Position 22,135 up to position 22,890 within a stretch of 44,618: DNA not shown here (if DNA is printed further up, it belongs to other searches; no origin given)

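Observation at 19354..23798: Candidate novel envelope module: YfhO-family membrane protein, PqqD-like RRE, TM-less S26 peptidase and beta-lactamase-like lipoprotein in one coupled operon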

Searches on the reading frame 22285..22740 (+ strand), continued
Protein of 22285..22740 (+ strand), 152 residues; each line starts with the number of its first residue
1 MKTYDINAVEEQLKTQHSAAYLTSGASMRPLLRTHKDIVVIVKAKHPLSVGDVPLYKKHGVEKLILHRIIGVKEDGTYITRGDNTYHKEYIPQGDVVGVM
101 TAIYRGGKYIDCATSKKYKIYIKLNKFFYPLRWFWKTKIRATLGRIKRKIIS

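Call 44: search_protein_families(library=ncbifam, proteins=[L078:9964-10704:-, L025:8888-10048:+, L019:4089-4793:+, L019:4796-5119:+, L023:1486-2814:+, L047:5712-7373:+], max_evalue=0.01)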
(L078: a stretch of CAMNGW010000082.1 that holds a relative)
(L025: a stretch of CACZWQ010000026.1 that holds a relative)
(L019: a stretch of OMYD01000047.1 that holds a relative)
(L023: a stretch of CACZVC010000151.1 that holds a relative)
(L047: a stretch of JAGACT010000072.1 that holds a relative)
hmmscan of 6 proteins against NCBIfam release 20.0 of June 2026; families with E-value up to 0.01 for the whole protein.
L078:9964-10704:- (246 aa): 3 families
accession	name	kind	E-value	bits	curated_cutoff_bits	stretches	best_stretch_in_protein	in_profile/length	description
TIGR04249.1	SCM_chp_ScmC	equivalog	6.3e-05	22.4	125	1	84-195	119-236/292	SynChlorMet cassette protein ScmC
TIGR04352.1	HprK_rel_A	equivalog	0.00032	19.9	200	1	87-119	93-125/280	HprK-related kinase A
TIGR04355.1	HprK_rel_B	hypoth_equivalog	0.003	16.8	200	1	78-143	132-194/351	HprK-related kinase B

L025:8888-10048:+ (386 aa): 0 families

L019:4089-4793:+ (234 aa): 2 families
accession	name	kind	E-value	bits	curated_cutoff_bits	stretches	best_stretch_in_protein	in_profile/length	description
NF042930.1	EF0163_fam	equivalog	0.00046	19.7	65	1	18-84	2-66/165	EF0163 family protein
NF042931.1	SAG1386_EF1546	equivalog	0.0012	19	80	1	24-95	41-114/158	SAG1386/EF1546 family surface-associated protein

L019:4796-5119:+ (107 aa): 0 families

L023:1486-2814:+ (442 aa): 70 families (the best 25 are shown)
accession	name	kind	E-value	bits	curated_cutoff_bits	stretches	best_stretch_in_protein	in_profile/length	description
TIGR04463.1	rSAM_vs_C_rich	equivalog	1.2e-37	129.8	525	1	67-401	47-394/438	TIGR04463 family radical SAM/SPASM RiPP maturase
NF047865.1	rSAM_PapB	equivalog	3.7e-33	115.1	340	2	106-264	4-167/330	PapB family radical SAM/SPASM ranthipeptide maturase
NF038107.1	rSAM_NF038107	equivalog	1e-31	110.2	600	1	40-275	24-265/444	Cys-every-fifth radical SAM/SPASM peptide maturase CefB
TIGR04334.1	rSAM_Clo7bot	equivalog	7.1e-30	104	600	1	105-406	90-408/440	radical SAM/SPASM domain Clo7bot peptide maturase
TIGR04280.1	geopep_mat_rSAM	hypoth_equivalog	1.6e-27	96.6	400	1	93-404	72-393/428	geopeptide radical SAM maturase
NF052473.1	rSAM_FlmE_OhkG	exception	3.8e-25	88.5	500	1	64-275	56-278/481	FlmE/OhkG family radical SAM/SPASM peptide maturase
TIGR04068.1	rSAM_ocin_clost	equivalog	1.4e-22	80.2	500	2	108-247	87-234/462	Cys-rich peptide radical SAM maturase CcpM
TIGR03974.1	rSAM_six_Cys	equivalog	1.1e-20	73.9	425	2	106-247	98-246/451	thioether cross-link-forming SCIFF peptide maturase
TIGR04064.1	rSAM_nif11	equivalog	1.9e-19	69.7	518.7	1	103-251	76-230/459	nif11-like peptide radical SAM maturase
NF040492.1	not_ScfB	exception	1.2e-17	64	855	2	113-226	103-223/450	ScfB-related radical SAM/SPASM orphan maturase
NF041298.1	rSAM_mat_DynA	equivalog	1.1e-16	60.7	450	1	109-257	5-158/356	dynobactin maturation radical SAM/SPASM protein DynA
TIGR03906.1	quino_hemo_SAM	equivalog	7.4e-16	57.8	453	1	113-265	102-263/467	quinohemoprotein amine dehydrogenase maturation protein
TIGR04546.1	rSAM_ahbC_deAc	equivalog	4.5e-15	55.3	650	1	112-272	46-199/390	12,18-didecarboxysiroheme deacetylase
TIGR03942.1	sulfatase_rSAM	equivalog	5.8e-15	55.2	349.45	2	113-259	9-162/363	anaerobic sulfatase maturase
NF038283.1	viperin_w_prok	equivalog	9.7e-15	54.5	180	1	112-224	9-123/281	viperin family antiviral radical SAM protein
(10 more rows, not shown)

L047:5712-7373:+ (553 aa): 188 families (the best 25 are shown)
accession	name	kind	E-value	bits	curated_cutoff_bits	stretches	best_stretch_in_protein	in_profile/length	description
TIGR03375.1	type_I_sec_LssB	subfamily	4.8e-67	226.8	693.1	1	149-544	278-673/696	type I secretion system permease/ATPase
TIGR02203.1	MsbA_lipidA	equivalog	1.5e-60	205.3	602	1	22-545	17-541/572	lipid A export permease/ATP-binding protein MsbA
TIGR00958.1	3a01208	subfamily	3.2e-60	204.2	874.6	1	83-551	226-692/711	antigen peptide transporter 2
TIGR02857.1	CydD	equivalog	4.6e-59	200.8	435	1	20-544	4-528/529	thiol reductant ABC exporter subunit CydD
TIGR02204.1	MsbA_rel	hypoth_equivalog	6.3e-59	200.1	780.4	1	37-546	36-548/576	ABC transporter, permease/ATP-binding protein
TIGR01846.1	type_I_sec_HlyB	subfamily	5.9e-56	190.1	725.55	1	161-552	281-671/694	type I secretion system permease/ATPase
TIGR03796.1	NHLM_micro_ABC1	equivalog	3.6e-53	180.8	853.3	1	33-544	168-683/710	NHLP family bacteriocin export ABC transporter peptidase/permease/ATPase subunit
NF008364.0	PRK11160.1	equivalog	8.8e-52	176.5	630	1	108-550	110-552/575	heme ABC transporter ATP-binding protein/permease CydC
TIGR02868.1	CydC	equivalog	3e-50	171.4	329.05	1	98-532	93-529/530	thiol reductant ABC exporter subunit CydC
NF045513.1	HepA_fam_ABC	equivalog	2.6e-49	168.2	725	1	56-544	94-580/610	heterocyst formation ABC transporter subunit HepA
TIGR01193.1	bacteriocin_ABC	subfamily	2.3e-48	165.3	523.85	1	36-550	173-686/708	peptide cleavage/export ABC transporter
NF008381.0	PRK11176.1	equivalog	1.4e-47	162.3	867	1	60-550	67-556/582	lipid A ABC transporter ATP-binding protein/permease MsbA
NF010178.0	PRK13657.1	equivalog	1.7e-42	145.6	733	1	107-548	105-545/588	glucan ABC transporter ATP-binding protein/ permease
TIGR01842.1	type_I_sec_PrtD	subfamily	1.9e-42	145.5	510.15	1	64-546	52-527/544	type I secretion system permease/ATPase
NF050066.1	LPSTprtrPglK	equivalog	4.7e-42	144.2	1000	1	340-546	349-556/558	BC-type lipopolysaccharide transporter PglK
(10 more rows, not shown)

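Call 48: search_protein_families(library=pfam, proteins=[L024:5609-7279:+, L002:4389-7007:+, L038:5155-7008:+, L024:4965-5168:+, L002:11262-13220:+, L002:3309-4169:+, L024:10998-12290:+, L003:7252-8499:+, L010:8942-9742:+], max_evalue=0.01)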
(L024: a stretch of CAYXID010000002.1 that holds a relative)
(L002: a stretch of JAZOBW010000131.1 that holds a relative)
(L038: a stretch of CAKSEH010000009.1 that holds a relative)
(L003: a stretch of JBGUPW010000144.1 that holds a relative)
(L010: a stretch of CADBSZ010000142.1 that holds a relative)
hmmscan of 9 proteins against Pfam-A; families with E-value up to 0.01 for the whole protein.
L024:5609-7279:+ (556 aa): 0 families

L002:4389-7007:+ (872 aa): 0 families

L038:5155-7008:+ (617 aa): 0 families

L024:4965-5168:+ (67 aa): 0 families

L002:11262-13220:+ (652 aa): 7 families
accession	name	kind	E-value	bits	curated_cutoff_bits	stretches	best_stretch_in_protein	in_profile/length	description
PF17757.6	UvrB_inter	-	1e-32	112.5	22.9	1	157-248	1-91/91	UvrB interaction domain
PF00271.37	Helicase_C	-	5.1e-23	81.9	23.5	1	431-543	4-109/110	Helicase conserved C-terminal domain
PF12344.14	UvrB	-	3.4e-21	75.3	27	1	550-591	1-42/43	Ultra-violet resistance protein B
PF04851.21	ResIII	-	4.5e-14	53.1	22.5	1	9-90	2-84/164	Type III restriction enzyme, res subunit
PF02151.25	UVR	-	3.8e-09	36.4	21.5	1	617-650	2-35/36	UvrB/uvrC motif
PF00270.35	DEAD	-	4e-07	30.4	26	1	14-83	3-73/167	DEAD/DEAH box helicase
PF13604.12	AAA_30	-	8.6e-05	22.8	27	1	14-74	5-65/191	AAA domain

L002:3309-4169:+ (286 aa): 4 families
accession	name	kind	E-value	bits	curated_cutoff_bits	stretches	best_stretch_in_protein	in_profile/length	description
PF00398.26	RrnaAD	-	1.3e-62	211.7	24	1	18-280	2-260/263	Ribosomal RNA adenine dimethylase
PF13649.12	Methyltransf_25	-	0.00054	21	27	1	49-105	1-60/97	Methyltransferase domain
PF08241.18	Methyltransf_11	-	0.0033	18.5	21.2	1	51-104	2-55/95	Methyltransferase domain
PF01135.25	PCMT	-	0.0057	16.9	20.3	0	48-99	76-132/210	Protein-L-isoaspartate(D-aspartate) O-methyltransferase (PCMT)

L024:10998-12290:+ (430 aa): 1 family
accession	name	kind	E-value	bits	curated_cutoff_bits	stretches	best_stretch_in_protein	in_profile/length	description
PF01053.26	Cys_Met_Meta_PP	-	6.5e-124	413.8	27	1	7-424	1-380/381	Cys/Met metabolism PLP-dependent enzyme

L003:7252-8499:+ (415 aa): 2 families
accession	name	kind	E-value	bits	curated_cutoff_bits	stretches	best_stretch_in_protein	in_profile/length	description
PF14262.12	Cthe_2159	-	1.9e-77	260.5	25.8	2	82-333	1-259/262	Carbohydrate-binding domain-containing protein Cthe_2159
PF10162.14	G8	-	0.0091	16.3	22.9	1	132-234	14-115/124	G8 domain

L010:8942-9742:+ (266 aa): 1 family
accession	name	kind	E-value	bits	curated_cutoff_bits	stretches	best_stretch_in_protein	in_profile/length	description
PF02706.20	Wzz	-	3.2e-14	53.4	25.5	1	19-104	2-85/91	Chain length determinant protein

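Call 58: search_protein_families(library=pfam, proteins=[L041:10487-12580:+, L040:8355-9707:+, L047:396-4088:+, L055:10396-11664:+, L066:11691-13532:+, L040:9704-11272:+, L009:13581-14264:+, L039:6417-8474:-], max_evalue=0.01)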
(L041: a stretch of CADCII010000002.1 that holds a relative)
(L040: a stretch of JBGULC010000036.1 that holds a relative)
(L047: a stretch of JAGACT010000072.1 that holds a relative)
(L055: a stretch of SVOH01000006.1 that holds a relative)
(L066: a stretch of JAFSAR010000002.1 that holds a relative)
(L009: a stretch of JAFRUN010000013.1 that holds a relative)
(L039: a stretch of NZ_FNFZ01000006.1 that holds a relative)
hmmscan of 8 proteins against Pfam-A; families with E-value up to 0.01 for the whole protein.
L041:10487-12580:+ (697 aa): 12 families
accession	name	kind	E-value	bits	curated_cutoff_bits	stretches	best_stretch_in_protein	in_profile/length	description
PF02719.21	Polysacc_synt_2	-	3.2e-113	378.2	20.2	1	339-651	1-290/293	Polysaccharide biosynthesis protein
PF01370.27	Epimerase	-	3.6e-19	69.6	20.9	1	339-588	1-237/240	NAD dependent epimerase/dehydratase family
PF16363.11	GDP_Man_Dehyd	-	4.4e-14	53.1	27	1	340-463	1-130/332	GDP-mannose 4,6 dehydratase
PF04321.23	RmlD_sub_bind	-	4.5e-09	36.2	27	1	338-464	2-103/287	RmlD substrate binding domain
PF13727.12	CoA_binding_3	-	4.9e-09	36.9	25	1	201-291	82-172/175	CoA-binding domain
PF01073.25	3Beta_HSD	-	4e-06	26.5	22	1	340-468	1-122/280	3-beta hydroxysteroid dehydrogenase/isomerase family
PF08659.16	KR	-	0.00029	21.3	22.6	1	338-421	2-91/180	KR domain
PF00106.31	adh_short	-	0.00032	20.7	26.6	1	337-410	1-71/195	short chain dehydrogenase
PF03435.24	Sacchrp_dh_NADP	-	0.0011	19.7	25.1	0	199-263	1-60/129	Saccharopine dehydrogenase NADP binding domain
PF01488.26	Shikimate_DH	-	0.003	18.1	24.3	0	328-385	4-61/138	Shikimate / quinate 5-dehydrogenase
PF02254.24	TrkA_N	-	0.0034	18.1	23.8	0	199-267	1-66/116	TrkA-N domain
PF01408.29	GFO_IDH_MocA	-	0.0035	18.5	24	1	198-286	2-85/120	Oxidoreductase family, NAD-binding Rossmann fold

L040:8355-9707:+ (450 aa): 18 families
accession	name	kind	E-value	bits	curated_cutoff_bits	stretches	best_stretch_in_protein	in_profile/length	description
PF01512.22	Complex1_51K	-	5e-51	173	31.2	1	129-273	1-148/150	Nuo51 FMN-binding domain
PF13375.12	RnfC_N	-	1.3e-34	118.7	25.6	1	4-103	2-101/101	RnfC Barrel sandwich hybrid domain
PF10531.15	SLBB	-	1e-12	48.1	27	1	288-338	2-55/55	SLBB domain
PF13183.11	Fer4_8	-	3.6e-09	37.5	27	1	358-385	41-68/68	4Fe-4S dicluster domain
PF13534.11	Fer4_17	-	4.5e-09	37.2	22.2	2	362-385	37-60/61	4Fe-4S dicluster domain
PF13237.11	Fer4_10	-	1.5e-08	34.8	25.5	1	369-422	7-53/53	4Fe-4S dicluster domain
PF13187.11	Fer4_9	-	3.5e-08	33.8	27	2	370-424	1-50/52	4Fe-4S dicluster domain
PF12838.12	Fer4_7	-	3.8e-07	30.9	27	2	371-423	2-50/52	4Fe-4S dicluster domain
PF12837.12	Fer4_6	-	9.2e-07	29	25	1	367-385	5-23/24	4Fe-4S binding domain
PF12797.12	Fer4_2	-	7.2e-06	26.1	24.5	0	411-423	10-22/22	4Fe-4S binding domain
PF00037.32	Fer4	-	1.6e-05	25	21.1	1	370-384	7-21/24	4Fe-4S binding domain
PF12800.12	Fer4_4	-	1.9e-05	25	24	0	411-423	4-16/17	4Fe-4S binding domain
PF13484.11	Fer4_16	-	4.5e-05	24.6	30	1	371-423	2-65/66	4Fe-4S double cluster binding domain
PF17179.9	Fer4_22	-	0.00013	23.1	27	0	368-383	78-93/95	4Fe-4S dicluster domain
PF12798.12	Fer4_3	-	0.00085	20.4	27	0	371-384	1-14/15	4Fe-4S binding domain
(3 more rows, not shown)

L047:396-4088:+ (1230 aa): 3 families
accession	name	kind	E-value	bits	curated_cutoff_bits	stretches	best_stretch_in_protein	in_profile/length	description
PF13507.12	GATase_5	-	3.5e-74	249.6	27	1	964-1227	1-260/260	CobB/CobQ-like glutamine amidotransferase domain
PF02769.27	AIRS_C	-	3.6e-25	89.4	23.1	1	431-582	1-154/156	AIR synthase related protein, C-terminal domain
PF18072.6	FGAR-AT_linker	-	2.1e-10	41.4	26.6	1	183-225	7-49/50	Formylglycinamide ribonucleotide amidotransferase linker domain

L055:10396-11664:+ (422 aa): 10 families
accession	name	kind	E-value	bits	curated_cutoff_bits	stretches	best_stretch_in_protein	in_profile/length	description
PF12831.13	FAD_oxidored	-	1.1e-56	193.4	27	2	39-211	1-160/416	FAD dependent oxidoreductase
PF00890.30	FAD_binding_2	-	5.2e-11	42.8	20.4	1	39-74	1-36/414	FAD binding domain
PF01266.30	DAO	-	3.6e-07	30.5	27.9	1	39-70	1-32/353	FAD dependent oxidoreductase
PF01134.28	GIDA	-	1.7e-06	27.8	22.1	1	39-70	1-32/391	Glucose inhibited division protein A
PF07992.20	Pyr_redox_2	-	1.3e-05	25.3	26.1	1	38-69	1-32/291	Pyridine nucleotide-disulphide oxidoreductase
PF13450.12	NAD_binding_8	-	1.8e-05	25.4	21.9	1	42-75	1-34/68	NAD(P)-binding Rossmann-like domain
PF01946.23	Thi4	-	6.7e-05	22.7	26.2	1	35-76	15-57/235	Thi4 family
PF03486.20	HI0933_like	-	0.00044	20.2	50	1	39-73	2-36/244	HI0933-like protein Rossmann domain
PF01262.27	AlaDh_PNT_C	-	0.0038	17.1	23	1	35-70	26-61/214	Alanine dehydrogenase/PNT, C-terminal domain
PF01494.25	FAD_binding_3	-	0.0054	16.4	22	0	38-69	2-33/349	FAD binding domain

L066:11691-13532:+ (613 aa): 0 families

L040:9704-11272:+ (522 aa): 2 families
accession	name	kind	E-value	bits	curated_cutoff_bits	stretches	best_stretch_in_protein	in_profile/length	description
PF03116.20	NQR2_RnfD_RnfE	-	3.2e-84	283.3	27.7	1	7-310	2-295/296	NQR2, RnfD, RnfE family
PF04205.19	FMN_bind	-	1.4e-16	61.3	22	1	437-510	2-76/77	FMN-binding domain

L009:13581-14264:+ (227 aa): 1 family
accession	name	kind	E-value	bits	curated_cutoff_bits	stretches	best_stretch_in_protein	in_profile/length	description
PF02508.19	Rnf-Nqr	-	3.4e-62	210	23.8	1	6-186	2-173/174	Rnf-Nqr subunit, membrane protein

L039:6417-8474:- (685 aa): 1 family
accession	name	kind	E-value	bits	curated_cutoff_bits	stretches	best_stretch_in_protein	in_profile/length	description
PF00144.29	Beta-lactamase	-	5.8e-55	187.2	27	1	181-577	4-322/329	Beta-lactamase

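Call 60: search_protein_families(library=pfam, proteins=[L056:11051-12526:+, L028:4442-5518:+, L025:14930-15856:+, L028:5551-6915:+, L016:12274-13092:+, L019:10838-13321:-, L067:1209-2174:-, L067:605-1198:+, L004:5541-6332:-, L011:2113-2886:-], max_evalue=0.001)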
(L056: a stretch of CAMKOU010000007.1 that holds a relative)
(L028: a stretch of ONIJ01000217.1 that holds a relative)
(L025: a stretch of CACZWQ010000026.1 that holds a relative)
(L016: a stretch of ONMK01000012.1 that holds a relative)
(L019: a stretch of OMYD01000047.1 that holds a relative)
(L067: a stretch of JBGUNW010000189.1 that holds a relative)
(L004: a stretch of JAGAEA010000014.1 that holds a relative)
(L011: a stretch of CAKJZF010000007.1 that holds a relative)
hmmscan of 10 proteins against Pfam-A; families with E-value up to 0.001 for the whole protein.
L056:11051-12526:+ (492 aa): 2 families
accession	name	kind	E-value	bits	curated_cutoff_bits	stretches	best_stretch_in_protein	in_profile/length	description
PF01943.22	Polysacc_synt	-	1.7e-15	57.7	28.2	1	19-282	5-269/274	Polysaccharide biosynthesis protein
PF13440.11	Polysacc_synt_3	-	8.3e-07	29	23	1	39-322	1-281/293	Polysaccharide biosynthesis protein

L028:4442-5518:+ (359 aa): 4 families
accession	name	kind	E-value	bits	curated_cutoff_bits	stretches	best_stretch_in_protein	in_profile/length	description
PF00534.26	Glycos_transf_1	-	9.2e-19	68.1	26.4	1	167-328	12-167/172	Glycosyl transferases group 1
PF13692.12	Glyco_trans_1_4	-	6.6e-16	59.3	27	1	172-318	3-141/142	Glycosyl transferases group 1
PF20706.3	GT4-conflict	-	2e-09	37.4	26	1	164-345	193-384/385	Family 4 Glycosyltransferase in conflict systems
PF13439.12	Glyco_transf_4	-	8.4e-05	23.1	28.5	1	66-157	72-167/170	Glycosyltransferase Family 4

L025:14930-15856:+ (309 aa): 3 families
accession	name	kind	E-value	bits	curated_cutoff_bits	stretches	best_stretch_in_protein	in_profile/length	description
PF00535.33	Glycos_transf_2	-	7.2e-42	143.6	23.3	1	7-124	1-119/168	Glycosyl transferase family 2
PF13641.12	Glyco_tranf_2_3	-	1.7e-14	54.8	27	1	6-111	3-114/230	Glycosyltransferase like family 2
PF10111.15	Glyco_tranf_2_2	-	3e-13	50.3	27.3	1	7-109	1-107/276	Glycosyltransferase like family 2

L028:5551-6915:+ (455 aa): 1 family
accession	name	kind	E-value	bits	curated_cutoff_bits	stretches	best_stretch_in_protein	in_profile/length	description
PF04932.20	Wzy_C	-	0.00046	20.4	31.7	1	220-367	2-148/149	O-Antigen ligase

L016:12274-13092:+ (273 aa): 0 families

L019:10838-13321:- (828 aa): 1 family
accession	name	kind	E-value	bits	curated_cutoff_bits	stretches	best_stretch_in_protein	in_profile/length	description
PF00962.28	A_deaminase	-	3.3e-12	46.6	27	1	324-571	82-305/330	Adenosine deaminase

L067:1209-2174:- (322 aa): 2 families
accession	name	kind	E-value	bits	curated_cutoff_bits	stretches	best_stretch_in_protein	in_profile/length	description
PF00575.29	S1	-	5.5e-13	49.5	22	1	126-191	3-68/74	S1 RNA binding domain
PF23459.1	S1_RRP5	-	3.7e-08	34.2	27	1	125-187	1-63/72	RRP5 S1 domain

L067:605-1198:+ (198 aa): 1 family
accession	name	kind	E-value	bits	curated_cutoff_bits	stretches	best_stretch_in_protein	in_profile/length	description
PF12671.13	Amidase_6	-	8.9e-35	120.6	23.2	1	10-164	2-159/163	Putative amidase domain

L004:5541-6332:- (264 aa): 2 families
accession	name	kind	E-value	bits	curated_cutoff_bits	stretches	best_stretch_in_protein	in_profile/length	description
PF02475.24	TRM5-TYW2_MTfase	-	7.3e-05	23.2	28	1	52-110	42-100/164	TRM5/TYW2 methyltransferase domain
PF05175.20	MTS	-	0.00086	19.4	23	0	37-129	22-110/170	Methyltransferase small domain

L011:2113-2886:- (258 aa): 1 family
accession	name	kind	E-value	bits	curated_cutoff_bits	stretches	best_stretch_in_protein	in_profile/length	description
PF01171.26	ATP_bind_3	-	4e-19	69.5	27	1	27-205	2-176/182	PP-loop family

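Call 75: predict_structure(alignment_id=A1)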
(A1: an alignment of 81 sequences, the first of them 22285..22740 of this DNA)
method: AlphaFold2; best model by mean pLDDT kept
length: 152 residues; sequences in the alignment: 81
mean_pLDDT: 95.3   pTM: 0.87
mean pLDDT of the five models: 95.3, 94.8, 94.7, 94.5, 94.2
residues with pLDDT >= 90: 143; 70-90: 5; 50-70: 3; < 50: 1
segments of 3 or more residues with pLDDT < 50: none
pLDDT, mean of each block of 10 residues (from residue 1): 74 95 97 98 96 96 95 98 98 97 98 98 97 97 97 93
secondary structure, 60 per line:
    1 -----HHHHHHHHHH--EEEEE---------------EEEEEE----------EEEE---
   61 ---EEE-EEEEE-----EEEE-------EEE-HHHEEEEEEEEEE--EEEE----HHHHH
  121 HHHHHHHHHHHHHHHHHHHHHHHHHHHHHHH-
elements in order: H6-15 E18-22 E38-43 E54-57 E64-66 E68-72 E78-81 E89-91 E96-105 E108-111 H116-151
